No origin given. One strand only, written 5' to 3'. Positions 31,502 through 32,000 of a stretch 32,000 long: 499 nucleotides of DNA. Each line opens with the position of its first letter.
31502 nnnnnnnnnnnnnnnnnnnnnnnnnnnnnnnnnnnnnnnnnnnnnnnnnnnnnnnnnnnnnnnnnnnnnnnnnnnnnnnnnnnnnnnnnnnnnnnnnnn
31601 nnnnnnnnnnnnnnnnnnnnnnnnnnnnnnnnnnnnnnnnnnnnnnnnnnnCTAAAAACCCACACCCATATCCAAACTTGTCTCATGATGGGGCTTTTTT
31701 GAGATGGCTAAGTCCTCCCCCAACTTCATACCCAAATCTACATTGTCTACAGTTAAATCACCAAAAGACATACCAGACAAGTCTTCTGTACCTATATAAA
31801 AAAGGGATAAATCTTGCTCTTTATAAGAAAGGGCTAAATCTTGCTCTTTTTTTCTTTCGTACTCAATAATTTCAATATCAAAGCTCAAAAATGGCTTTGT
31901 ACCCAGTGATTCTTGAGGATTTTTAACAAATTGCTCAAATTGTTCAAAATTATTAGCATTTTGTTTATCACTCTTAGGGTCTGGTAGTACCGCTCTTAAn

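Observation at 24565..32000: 7.4-kb - strand operon of unassigned, largely secreted proteins next to mobilisation remnants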

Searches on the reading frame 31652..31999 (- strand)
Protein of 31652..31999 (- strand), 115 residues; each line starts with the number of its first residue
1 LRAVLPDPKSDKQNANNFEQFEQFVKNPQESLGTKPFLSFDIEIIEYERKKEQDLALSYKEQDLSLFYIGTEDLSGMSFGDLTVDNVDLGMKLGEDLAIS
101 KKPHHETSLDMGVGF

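Call 5: search_protein_families(library=pfam, proteins=[window:31652-31999:-], max_evalue=1)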
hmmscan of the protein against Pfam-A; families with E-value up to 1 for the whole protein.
window:31652-31999:- (115 aa): 0 families

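Call 6: search_protein_families(library=ncbifam, proteins=[window:31652-31999:-], max_evalue=1)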
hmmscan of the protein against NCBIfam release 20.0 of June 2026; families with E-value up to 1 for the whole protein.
window:31652-31999:- (115 aa): 1 family
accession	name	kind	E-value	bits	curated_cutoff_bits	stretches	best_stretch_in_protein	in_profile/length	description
NF011250.0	PRK14656.1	equivalog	0.0048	17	175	1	18-91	12-85/126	holo-[acyl-carrier-protein] synthase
